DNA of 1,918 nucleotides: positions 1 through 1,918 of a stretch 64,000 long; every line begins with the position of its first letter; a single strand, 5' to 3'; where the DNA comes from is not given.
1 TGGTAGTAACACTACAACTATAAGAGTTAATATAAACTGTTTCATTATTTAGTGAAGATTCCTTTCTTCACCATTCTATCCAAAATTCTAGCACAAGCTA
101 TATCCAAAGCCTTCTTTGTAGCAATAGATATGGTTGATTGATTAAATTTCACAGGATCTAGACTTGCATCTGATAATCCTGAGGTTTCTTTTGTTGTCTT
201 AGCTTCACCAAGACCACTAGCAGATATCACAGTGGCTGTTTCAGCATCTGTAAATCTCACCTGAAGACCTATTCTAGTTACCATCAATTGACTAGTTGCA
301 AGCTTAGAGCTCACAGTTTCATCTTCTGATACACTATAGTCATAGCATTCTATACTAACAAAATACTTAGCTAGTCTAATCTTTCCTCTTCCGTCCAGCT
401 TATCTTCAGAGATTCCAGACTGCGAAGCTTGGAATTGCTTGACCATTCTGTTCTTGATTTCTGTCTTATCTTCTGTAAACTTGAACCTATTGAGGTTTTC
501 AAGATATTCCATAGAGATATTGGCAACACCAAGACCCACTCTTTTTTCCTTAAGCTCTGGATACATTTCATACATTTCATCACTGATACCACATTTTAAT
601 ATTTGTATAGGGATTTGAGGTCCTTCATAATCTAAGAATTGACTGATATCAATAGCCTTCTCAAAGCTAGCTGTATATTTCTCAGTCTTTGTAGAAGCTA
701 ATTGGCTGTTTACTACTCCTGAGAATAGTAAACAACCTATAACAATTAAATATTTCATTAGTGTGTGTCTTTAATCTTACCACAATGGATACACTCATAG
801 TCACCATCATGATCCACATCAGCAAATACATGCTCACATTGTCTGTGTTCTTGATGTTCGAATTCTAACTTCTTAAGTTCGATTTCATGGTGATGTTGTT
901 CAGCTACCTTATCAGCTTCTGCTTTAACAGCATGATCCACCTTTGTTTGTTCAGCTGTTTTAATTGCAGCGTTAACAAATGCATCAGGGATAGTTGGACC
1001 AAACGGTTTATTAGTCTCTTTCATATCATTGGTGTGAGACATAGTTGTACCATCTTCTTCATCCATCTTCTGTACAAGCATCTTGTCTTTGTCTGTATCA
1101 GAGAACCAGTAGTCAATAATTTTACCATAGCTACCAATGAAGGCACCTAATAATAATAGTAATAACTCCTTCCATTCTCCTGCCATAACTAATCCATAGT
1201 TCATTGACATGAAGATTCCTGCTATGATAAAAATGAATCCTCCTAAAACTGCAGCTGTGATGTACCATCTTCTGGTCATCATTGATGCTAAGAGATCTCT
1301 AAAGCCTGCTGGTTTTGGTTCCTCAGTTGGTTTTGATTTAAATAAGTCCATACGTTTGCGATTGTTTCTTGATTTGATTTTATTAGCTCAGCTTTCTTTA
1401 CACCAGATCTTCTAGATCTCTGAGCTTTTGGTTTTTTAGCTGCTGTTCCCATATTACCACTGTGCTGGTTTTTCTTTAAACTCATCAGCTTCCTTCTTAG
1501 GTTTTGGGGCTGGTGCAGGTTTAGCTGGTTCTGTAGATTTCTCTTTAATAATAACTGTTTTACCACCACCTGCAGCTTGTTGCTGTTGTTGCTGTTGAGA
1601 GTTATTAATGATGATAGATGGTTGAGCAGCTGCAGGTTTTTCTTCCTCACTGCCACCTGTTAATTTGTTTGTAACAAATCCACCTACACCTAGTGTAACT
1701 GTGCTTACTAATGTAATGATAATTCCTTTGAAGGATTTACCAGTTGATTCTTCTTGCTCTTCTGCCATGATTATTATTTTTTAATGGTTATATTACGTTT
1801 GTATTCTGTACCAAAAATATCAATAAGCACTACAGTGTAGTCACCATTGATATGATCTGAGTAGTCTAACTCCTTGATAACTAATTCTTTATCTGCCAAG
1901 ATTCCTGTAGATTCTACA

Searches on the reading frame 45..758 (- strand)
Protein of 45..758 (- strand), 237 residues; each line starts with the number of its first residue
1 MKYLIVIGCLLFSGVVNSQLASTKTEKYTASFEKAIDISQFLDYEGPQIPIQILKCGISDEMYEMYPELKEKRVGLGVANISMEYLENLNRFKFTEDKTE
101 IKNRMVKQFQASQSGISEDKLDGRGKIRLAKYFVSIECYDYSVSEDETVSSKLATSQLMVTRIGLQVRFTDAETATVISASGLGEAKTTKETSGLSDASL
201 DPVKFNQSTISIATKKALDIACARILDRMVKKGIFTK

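Call 3: search_protein_families(library=ncbifam, proteins=[window:45-758:-], max_evalue=10)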
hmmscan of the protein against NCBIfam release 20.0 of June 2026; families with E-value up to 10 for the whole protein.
window:45-758:- (237 aa): 0 families

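Call 4: search_protein_families(library=pfam, proteins=[window:45-758:-], max_evalue=10)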
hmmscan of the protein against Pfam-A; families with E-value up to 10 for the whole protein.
window:45-758:- (237 aa): 0 families

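Call 6: search_protein_families(library=phrogs, proteins=[window:45-758:-], max_evalue=1)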
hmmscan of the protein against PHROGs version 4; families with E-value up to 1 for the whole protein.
window:45-758:- (237 aa): 1 family
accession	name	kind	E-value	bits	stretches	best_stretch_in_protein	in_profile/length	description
phrog_15956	-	tail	0.039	14.4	1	107-193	95-143/228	tail assembly protein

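Call 119: search_solved_structures(query=A7, max_evalue=1)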
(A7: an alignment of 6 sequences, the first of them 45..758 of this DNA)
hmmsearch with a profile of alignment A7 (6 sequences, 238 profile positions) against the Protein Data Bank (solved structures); distinct sequences matched with E-value up to 1: 0.

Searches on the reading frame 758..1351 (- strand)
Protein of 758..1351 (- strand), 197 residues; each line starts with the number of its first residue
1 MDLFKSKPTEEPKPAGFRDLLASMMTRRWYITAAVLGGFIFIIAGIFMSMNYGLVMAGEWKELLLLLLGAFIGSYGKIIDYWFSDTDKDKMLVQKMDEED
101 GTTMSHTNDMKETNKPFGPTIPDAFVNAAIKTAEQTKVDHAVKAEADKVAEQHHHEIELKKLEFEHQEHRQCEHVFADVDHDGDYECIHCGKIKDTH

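Call 3: search_protein_families(library=ncbifam, proteins=[window:758-1351:-], max_evalue=10)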
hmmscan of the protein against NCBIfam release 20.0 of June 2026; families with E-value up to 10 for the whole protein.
window:758-1351:- (197 aa): 0 families

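Call 4: search_protein_families(library=pfam, proteins=[window:758-1351:-], max_evalue=10)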
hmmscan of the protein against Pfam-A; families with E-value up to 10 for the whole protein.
window:758-1351:- (197 aa): 0 families

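Call 6: search_protein_families(library=phrogs, proteins=[window:758-1351:-], max_evalue=1)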
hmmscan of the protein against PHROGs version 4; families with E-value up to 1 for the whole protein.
window:758-1351:- (197 aa): 3 families
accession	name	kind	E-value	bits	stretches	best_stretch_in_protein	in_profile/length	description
phrog_1544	-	unknown function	0.0096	16.6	1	17-91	118-187/200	-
phrog_9990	-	unknown function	0.077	14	1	52-94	26-68/72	-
phrog_172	-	head and packaging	0.45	11.5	1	88-163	22-111/229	head scaffolding protein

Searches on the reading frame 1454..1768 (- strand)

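Call 3: search_protein_families(library=ncbifam, proteins=[window:1454-1768:-], max_evalue=10)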
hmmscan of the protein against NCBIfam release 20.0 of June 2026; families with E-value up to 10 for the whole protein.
window:1454-1768:- (104 aa): 3 families
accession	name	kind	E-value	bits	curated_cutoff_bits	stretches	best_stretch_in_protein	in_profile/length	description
NF006283.1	PRK08455.1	equivalog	0.0018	17.9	187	1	2-69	2-74/182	flagellar basal body-associated protein FliL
NF004285.1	PRK05696.1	equivalog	0.024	14.5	179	1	3-63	3-62/171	flagellar basal body-associated protein FliL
NF033930.1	pneumo_PspA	exception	7.2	5.2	850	1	15-62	6-52/659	pneumococcal surface protein A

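Call 4: search_protein_families(library=pfam, proteins=[window:1454-1768:-], max_evalue=10)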
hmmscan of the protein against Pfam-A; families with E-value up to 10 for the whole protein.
window:1454-1768:- (104 aa): 1 family
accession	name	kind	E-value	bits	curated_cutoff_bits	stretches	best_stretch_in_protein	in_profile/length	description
PF16619.10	SUIM_assoc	-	0.39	11.2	34.1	1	58-79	30-51/60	Unstructured region C-term to UIM in Ataxin3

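Call 6: search_protein_families(library=phrogs, proteins=[window:1454-1768:-], max_evalue=1)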
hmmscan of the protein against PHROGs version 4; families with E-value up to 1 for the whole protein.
window:1454-1768:- (104 aa): 2 families
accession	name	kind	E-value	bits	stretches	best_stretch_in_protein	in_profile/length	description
phrog_197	-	moron, auxiliary metabolic gene and host takeover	0.0025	18.3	1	17-91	235-307/486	Zot-like toxin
phrog_26768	-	unknown function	0.26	11.9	1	44-92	101-150/170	-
